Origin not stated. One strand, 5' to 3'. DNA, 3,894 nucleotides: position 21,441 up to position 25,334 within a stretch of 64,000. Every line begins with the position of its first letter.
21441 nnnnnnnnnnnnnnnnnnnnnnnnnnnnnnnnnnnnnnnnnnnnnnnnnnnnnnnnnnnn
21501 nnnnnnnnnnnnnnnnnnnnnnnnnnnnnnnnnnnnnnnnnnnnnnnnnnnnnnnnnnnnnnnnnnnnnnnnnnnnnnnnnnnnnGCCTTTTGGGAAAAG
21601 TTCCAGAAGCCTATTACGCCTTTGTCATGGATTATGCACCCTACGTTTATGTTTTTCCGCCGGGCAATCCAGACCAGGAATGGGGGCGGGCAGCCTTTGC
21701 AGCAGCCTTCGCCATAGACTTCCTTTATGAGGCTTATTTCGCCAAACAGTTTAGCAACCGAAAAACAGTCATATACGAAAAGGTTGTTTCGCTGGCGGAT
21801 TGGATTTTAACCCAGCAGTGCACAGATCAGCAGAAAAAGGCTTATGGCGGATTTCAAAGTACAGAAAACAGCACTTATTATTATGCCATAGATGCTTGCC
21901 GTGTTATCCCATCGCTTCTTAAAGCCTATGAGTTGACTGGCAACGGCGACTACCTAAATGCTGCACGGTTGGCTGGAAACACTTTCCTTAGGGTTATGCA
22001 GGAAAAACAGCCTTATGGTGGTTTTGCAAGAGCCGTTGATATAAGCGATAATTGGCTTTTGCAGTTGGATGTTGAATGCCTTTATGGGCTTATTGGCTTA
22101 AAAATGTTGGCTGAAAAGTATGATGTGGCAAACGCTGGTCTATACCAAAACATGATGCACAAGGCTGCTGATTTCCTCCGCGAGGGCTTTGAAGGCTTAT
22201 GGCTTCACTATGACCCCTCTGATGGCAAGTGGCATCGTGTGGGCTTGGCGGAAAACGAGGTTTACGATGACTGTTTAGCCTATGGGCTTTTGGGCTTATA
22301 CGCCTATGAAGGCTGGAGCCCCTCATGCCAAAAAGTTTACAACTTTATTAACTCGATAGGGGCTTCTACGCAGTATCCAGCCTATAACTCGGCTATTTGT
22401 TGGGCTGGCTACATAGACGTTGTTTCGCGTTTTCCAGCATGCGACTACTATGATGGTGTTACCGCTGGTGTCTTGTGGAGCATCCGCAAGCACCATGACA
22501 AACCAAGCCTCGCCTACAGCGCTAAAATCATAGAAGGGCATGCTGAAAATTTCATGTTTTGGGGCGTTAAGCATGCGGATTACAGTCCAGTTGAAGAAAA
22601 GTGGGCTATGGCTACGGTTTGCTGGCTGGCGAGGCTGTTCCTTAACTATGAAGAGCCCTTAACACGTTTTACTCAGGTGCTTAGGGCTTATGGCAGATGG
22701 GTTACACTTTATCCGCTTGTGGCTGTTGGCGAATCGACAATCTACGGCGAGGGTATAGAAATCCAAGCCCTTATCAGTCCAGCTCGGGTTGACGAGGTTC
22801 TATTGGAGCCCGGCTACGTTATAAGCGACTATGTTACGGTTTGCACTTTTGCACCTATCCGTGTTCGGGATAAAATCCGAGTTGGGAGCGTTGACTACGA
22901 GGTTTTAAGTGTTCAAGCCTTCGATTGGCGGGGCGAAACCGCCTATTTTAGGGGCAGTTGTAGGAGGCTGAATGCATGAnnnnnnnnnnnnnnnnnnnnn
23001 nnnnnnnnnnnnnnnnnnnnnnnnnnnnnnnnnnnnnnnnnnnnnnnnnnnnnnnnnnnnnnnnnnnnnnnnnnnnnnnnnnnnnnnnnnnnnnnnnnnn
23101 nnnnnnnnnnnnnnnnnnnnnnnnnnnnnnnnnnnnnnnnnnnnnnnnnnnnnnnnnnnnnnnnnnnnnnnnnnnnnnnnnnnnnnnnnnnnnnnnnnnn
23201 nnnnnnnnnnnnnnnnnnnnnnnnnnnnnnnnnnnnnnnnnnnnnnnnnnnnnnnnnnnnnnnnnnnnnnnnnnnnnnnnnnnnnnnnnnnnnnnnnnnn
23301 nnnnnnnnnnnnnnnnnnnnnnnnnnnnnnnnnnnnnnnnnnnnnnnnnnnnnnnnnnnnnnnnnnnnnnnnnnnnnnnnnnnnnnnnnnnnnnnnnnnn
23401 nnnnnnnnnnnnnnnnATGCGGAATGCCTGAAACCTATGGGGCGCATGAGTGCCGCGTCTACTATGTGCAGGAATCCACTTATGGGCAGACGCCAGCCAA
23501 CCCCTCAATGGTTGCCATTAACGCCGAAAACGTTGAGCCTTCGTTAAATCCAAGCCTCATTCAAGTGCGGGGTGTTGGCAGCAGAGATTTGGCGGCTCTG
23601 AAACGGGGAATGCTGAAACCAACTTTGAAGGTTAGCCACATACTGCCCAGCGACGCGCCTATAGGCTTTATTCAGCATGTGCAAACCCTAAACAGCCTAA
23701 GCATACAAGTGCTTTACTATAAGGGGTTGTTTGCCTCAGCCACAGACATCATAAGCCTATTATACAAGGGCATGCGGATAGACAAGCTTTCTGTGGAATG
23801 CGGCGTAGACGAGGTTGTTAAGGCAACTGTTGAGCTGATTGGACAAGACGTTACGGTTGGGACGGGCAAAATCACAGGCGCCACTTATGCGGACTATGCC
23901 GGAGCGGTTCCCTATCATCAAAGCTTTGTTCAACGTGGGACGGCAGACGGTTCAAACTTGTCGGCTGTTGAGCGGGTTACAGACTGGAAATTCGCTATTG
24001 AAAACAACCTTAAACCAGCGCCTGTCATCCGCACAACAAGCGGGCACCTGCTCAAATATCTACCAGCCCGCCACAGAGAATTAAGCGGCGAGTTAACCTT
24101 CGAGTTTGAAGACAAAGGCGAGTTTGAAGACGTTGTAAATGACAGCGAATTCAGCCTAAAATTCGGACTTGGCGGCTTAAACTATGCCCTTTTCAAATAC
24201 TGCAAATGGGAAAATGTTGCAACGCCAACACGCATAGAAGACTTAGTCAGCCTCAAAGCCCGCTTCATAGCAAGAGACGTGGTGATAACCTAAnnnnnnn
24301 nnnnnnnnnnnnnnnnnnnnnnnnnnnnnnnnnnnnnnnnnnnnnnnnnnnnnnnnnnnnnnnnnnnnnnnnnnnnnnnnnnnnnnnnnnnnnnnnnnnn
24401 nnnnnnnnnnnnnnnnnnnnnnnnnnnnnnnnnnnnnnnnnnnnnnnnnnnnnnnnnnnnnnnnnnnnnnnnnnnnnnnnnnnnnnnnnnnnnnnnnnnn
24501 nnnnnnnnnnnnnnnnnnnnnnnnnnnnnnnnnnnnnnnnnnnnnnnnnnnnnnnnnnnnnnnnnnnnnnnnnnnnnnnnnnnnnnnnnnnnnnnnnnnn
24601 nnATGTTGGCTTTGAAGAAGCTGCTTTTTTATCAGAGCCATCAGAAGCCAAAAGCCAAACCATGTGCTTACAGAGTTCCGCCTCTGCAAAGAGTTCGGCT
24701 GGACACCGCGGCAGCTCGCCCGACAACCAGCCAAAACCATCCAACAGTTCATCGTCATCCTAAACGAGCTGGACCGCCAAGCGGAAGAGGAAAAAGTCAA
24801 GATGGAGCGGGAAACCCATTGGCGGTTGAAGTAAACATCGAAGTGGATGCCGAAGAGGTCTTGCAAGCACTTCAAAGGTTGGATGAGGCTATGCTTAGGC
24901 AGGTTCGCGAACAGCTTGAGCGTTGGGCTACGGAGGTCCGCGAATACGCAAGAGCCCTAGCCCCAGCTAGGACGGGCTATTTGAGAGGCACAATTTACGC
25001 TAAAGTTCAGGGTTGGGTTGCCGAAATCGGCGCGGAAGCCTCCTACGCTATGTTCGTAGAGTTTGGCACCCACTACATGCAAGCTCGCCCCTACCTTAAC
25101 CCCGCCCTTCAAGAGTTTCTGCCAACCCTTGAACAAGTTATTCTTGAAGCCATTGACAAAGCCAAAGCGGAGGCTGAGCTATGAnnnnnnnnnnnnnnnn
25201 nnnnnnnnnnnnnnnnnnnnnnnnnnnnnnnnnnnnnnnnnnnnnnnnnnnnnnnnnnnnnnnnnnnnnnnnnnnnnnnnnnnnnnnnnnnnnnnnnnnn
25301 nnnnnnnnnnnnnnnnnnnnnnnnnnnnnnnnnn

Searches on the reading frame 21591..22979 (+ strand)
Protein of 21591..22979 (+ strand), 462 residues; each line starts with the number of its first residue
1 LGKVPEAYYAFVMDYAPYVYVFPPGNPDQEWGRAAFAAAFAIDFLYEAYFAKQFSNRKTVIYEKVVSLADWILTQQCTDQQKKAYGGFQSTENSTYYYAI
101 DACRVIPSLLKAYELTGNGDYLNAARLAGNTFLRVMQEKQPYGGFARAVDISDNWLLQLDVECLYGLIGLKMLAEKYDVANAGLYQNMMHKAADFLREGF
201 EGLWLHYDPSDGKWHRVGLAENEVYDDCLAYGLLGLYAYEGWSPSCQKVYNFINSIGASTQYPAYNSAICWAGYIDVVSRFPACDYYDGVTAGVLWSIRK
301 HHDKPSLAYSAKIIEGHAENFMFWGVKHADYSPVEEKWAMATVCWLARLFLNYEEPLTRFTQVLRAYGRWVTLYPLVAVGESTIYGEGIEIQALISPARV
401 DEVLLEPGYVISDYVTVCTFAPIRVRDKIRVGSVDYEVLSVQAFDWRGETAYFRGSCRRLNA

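Call 47: search_protein_families(library=pfam, proteins=[window:21591-22979:+], max_evalue=0.001)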
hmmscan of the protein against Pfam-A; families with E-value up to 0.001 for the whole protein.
window:21591-22979:+ (462 aa): 1 family
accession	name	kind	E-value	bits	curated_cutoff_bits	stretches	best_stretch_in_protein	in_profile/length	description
PF06662.19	C5-epim_C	-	0.0002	21.4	23.3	1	95-227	24-161/188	D-glucuronyl C5-epimerase C-terminus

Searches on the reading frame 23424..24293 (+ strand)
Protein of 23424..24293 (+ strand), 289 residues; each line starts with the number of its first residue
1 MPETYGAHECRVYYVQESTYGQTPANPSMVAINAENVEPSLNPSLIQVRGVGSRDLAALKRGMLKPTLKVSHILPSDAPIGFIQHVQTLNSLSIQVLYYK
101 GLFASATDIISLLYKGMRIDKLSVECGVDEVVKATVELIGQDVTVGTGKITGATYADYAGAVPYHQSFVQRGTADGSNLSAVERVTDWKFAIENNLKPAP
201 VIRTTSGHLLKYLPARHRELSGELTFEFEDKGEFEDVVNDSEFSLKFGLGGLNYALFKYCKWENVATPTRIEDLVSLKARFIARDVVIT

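Call 47: search_protein_families(library=pfam, proteins=[window:23424-24293:+], max_evalue=0.001)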
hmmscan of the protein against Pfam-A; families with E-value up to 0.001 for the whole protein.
window:23424-24293:+ (289 aa): 1 family
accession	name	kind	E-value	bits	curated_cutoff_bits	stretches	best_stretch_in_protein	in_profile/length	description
PF18906.5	Phage_tube_2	-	1.7e-15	57.8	27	1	10-253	4-239/266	Phage tail tube protein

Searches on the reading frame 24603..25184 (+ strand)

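Call 47: search_protein_families(library=pfam, proteins=[window:24603-25184:+], max_evalue=0.001)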
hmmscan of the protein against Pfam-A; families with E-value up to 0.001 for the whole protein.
window:24603-25184:+ (193 aa): 1 family
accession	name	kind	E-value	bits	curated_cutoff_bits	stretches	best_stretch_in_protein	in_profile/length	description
PF04883.17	HK97-gp10_like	-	6.6e-08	33.8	21.4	1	85-155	2-78/78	Bacteriophage HK97-gp10, putative tail-component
